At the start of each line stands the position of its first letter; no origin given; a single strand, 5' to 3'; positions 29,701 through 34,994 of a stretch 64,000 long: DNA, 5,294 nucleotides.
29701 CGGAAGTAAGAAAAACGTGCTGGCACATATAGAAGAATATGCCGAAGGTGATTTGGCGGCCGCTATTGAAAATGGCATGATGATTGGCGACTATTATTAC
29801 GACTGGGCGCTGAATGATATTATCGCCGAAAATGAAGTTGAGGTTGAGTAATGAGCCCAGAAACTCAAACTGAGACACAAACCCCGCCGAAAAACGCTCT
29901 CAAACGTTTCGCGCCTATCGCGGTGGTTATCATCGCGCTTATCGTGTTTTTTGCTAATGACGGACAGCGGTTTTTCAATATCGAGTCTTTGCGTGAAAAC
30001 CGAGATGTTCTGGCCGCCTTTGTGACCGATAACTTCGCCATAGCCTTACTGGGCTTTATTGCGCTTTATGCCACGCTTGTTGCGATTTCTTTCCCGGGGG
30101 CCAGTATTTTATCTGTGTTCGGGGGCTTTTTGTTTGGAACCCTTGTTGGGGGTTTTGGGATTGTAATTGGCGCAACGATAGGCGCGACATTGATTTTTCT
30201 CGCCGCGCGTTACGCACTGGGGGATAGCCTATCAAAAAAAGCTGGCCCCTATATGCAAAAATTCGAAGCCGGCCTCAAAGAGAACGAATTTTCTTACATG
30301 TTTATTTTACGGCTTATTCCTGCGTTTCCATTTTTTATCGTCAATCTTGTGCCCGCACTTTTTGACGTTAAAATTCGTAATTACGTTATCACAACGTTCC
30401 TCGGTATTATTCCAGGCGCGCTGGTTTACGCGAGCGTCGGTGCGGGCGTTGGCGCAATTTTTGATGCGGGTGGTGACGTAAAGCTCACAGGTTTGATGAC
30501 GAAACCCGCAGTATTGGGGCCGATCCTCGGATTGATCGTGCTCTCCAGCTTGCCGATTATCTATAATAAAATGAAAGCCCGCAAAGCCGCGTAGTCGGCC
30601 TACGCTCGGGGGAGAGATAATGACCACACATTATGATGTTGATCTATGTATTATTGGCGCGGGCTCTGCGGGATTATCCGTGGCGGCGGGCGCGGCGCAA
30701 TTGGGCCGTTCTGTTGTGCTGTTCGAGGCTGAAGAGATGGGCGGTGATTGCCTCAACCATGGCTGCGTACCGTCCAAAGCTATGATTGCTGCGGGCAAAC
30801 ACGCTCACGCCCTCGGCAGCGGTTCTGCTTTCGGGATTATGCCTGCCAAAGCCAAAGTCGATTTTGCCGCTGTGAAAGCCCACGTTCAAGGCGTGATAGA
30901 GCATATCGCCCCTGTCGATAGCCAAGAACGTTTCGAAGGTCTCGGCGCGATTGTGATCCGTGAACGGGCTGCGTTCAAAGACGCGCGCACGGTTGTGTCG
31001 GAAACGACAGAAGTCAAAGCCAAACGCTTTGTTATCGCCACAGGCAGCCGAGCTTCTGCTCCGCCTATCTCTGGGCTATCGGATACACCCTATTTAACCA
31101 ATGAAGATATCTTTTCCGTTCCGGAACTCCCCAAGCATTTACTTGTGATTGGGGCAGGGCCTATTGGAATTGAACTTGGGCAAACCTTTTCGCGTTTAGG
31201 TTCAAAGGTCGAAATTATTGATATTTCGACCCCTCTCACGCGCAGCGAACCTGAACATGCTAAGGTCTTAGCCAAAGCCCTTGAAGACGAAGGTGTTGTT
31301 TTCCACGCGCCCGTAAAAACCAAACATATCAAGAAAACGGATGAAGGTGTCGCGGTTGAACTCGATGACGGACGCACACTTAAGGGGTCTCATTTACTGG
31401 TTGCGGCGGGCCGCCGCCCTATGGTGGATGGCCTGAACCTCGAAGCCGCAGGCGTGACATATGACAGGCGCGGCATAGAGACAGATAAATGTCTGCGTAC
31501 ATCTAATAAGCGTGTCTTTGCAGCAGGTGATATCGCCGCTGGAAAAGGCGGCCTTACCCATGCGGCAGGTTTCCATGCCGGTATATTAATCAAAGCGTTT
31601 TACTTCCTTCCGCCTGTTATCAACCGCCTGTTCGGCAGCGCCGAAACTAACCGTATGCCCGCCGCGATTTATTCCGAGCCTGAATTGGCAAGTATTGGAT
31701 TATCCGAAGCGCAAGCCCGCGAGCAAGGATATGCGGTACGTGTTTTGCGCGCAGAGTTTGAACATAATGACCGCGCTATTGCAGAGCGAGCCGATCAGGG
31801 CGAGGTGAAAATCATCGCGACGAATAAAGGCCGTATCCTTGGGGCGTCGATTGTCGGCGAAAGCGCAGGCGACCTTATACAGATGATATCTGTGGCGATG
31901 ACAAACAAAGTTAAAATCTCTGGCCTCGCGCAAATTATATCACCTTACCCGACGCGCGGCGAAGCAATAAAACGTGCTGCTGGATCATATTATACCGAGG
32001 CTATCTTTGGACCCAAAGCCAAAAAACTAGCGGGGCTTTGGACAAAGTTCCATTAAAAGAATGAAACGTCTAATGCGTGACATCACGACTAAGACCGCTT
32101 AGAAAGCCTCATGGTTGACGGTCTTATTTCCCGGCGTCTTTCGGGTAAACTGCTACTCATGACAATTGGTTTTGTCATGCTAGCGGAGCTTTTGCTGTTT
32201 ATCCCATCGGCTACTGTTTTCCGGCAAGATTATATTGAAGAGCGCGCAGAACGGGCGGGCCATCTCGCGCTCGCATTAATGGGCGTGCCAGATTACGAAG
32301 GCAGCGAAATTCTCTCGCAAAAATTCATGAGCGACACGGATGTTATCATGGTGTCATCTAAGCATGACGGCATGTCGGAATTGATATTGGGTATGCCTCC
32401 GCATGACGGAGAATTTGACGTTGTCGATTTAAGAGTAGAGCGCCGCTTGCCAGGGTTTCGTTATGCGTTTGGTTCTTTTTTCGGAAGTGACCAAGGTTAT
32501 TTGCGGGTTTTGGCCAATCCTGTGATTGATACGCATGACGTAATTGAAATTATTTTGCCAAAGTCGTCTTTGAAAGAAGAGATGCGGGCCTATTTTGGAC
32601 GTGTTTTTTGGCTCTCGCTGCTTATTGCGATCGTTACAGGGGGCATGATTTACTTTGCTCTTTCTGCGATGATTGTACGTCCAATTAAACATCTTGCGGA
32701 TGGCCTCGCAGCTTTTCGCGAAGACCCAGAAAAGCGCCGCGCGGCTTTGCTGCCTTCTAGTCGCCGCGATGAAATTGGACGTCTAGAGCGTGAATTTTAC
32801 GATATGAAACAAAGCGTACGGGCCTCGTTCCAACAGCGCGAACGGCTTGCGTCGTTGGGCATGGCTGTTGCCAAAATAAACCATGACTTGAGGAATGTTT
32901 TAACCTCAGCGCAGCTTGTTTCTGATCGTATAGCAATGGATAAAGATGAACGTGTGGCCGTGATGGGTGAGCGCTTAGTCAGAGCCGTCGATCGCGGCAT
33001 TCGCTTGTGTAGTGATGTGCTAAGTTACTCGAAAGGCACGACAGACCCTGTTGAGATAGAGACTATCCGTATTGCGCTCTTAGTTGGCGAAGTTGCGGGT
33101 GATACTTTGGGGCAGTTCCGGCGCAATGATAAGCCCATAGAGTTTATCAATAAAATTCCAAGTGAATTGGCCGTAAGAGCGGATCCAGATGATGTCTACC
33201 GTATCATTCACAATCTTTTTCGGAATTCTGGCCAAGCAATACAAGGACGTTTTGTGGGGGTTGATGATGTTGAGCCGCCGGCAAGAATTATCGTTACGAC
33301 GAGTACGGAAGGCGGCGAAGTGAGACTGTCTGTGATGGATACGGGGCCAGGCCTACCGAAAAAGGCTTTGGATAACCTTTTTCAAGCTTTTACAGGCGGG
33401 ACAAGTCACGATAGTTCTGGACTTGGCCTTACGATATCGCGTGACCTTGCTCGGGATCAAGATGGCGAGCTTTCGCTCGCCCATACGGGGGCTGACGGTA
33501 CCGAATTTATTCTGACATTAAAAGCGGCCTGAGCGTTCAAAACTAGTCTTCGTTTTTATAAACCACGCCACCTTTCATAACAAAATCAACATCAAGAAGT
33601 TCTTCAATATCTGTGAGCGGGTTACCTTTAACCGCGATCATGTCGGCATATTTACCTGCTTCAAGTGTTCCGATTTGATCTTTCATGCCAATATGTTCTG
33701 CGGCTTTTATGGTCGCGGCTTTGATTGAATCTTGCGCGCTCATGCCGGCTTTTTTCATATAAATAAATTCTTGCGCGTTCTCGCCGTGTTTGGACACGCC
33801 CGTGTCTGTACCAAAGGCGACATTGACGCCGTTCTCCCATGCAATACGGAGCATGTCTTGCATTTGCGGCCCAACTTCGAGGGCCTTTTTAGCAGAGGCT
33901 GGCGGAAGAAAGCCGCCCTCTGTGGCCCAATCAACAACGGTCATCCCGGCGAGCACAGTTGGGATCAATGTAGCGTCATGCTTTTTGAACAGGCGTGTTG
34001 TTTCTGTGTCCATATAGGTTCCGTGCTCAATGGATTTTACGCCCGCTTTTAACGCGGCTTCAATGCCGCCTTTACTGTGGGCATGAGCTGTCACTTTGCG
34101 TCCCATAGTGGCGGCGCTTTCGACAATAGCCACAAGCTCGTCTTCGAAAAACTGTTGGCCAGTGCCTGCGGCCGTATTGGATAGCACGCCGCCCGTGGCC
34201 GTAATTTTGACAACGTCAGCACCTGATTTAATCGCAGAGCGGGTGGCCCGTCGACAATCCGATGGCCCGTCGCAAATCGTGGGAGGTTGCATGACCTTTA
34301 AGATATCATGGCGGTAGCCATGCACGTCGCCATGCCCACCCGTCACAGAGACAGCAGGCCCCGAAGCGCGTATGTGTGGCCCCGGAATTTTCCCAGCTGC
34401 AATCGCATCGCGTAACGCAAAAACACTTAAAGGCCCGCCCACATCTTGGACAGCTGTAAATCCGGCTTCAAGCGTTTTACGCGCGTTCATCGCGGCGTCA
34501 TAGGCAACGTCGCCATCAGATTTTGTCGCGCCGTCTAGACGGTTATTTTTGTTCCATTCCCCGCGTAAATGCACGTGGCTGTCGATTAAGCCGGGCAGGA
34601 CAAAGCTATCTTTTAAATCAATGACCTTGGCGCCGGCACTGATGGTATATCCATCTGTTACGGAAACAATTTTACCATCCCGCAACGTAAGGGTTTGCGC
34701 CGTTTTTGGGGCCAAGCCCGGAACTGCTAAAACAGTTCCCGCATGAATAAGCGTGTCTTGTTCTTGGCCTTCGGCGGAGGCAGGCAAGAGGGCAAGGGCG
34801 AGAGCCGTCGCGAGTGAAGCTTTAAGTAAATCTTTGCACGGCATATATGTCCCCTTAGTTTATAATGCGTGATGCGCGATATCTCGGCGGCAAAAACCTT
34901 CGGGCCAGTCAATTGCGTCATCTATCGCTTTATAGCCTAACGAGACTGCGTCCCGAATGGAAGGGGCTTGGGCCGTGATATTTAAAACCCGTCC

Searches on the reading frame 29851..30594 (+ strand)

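Call 46: search_protein_families(library=pfam, proteins=[window:29851-30594:+], max_evalue=0.00001)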
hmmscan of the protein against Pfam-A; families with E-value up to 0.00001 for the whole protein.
window:29851-30594:+ (247 aa): 1 family
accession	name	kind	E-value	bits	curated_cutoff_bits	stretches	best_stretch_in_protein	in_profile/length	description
PF09335.16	VTT_dom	-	5.1e-23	82.3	33.9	1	84-198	3-122/123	VTT domain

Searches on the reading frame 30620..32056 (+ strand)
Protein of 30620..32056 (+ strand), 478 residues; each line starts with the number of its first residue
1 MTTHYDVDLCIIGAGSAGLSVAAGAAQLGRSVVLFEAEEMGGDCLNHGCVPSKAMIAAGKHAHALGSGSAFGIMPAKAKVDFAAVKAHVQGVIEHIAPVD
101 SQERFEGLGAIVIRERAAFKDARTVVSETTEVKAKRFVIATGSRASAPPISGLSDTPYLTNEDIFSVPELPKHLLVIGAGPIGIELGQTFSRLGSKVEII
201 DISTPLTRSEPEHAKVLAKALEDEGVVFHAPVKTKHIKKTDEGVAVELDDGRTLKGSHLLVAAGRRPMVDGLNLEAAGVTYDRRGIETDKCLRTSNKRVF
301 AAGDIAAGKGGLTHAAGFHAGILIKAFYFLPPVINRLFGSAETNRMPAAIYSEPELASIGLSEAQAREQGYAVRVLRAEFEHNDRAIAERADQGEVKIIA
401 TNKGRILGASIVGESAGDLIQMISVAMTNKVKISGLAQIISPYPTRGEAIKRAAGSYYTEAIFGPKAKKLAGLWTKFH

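Call 46: search_protein_families(library=pfam, proteins=[window:30620-32056:+], max_evalue=0.00001)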
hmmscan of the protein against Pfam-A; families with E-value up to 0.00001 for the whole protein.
window:30620-32056:+ (478 aa): 8 families
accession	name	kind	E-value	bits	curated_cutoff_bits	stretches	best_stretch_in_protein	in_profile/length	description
PF07992.20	Pyr_redox_2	-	2.2e-59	201.7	26.1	1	8-318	2-289/291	Pyridine nucleotide-disulphide oxidoreductase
PF02852.28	Pyr_redox_dim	-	4.1e-29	101.4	25.3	1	346-454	1-110/110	Pyridine nucleotide-disulphide oxidoreductase, dimerisation domain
PF00070.33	Pyr_redox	-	2.8e-17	63.5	22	1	173-250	1-81/82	Pyridine nucleotide-disulphide oxidoreductase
PF13738.12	Pyr_redox_3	-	1.9e-10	40.9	30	1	11-303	2-305/305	Pyridine nucleotide-disulphide oxidoreductase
PF03486.20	HI0933_like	-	2.1e-10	40.9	50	0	8-40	2-34/244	HI0933-like protein Rossmann domain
PF01266.30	DAO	-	2e-06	28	27.9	0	8-41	1-35/353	FAD dependent oxidoreductase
PF13450.12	NAD_binding_8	-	2.5e-06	28.1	21.9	0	11-44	1-35/68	NAD(P)-binding Rossmann-like domain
PF01134.28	GIDA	-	3.2e-06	26.9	22.1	0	8-143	1-150/391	Glucose inhibited division protein A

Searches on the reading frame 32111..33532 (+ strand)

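Call 46: search_protein_families(library=pfam, proteins=[window:32111-33532:+], max_evalue=0.00001)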
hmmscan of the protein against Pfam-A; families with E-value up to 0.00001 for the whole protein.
window:32111-33532:+ (473 aa): 1 family
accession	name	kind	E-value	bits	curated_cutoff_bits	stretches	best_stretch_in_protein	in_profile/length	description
PF02518.31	HATPase_c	-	8.7e-16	58.8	26.4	1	358-472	2-109/111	Histidine kinase-, DNA gyrase B-, and HSP90-like ATPase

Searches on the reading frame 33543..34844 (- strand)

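Call 46: search_protein_families(library=pfam, proteins=[window:33543-34844:-], max_evalue=0.00001)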
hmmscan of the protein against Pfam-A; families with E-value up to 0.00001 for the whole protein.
window:33543-34844:- (433 aa): 2 families
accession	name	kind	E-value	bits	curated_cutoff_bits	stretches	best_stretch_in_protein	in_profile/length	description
PF01979.26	Amidohydro_1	-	8.2e-51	173.7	25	1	81-427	1-343/345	Amidohydrolase family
PF07969.17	Amidohydro_3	-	2.5e-16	60.6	29.7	1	182-411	215-450/472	Amidohydrolase family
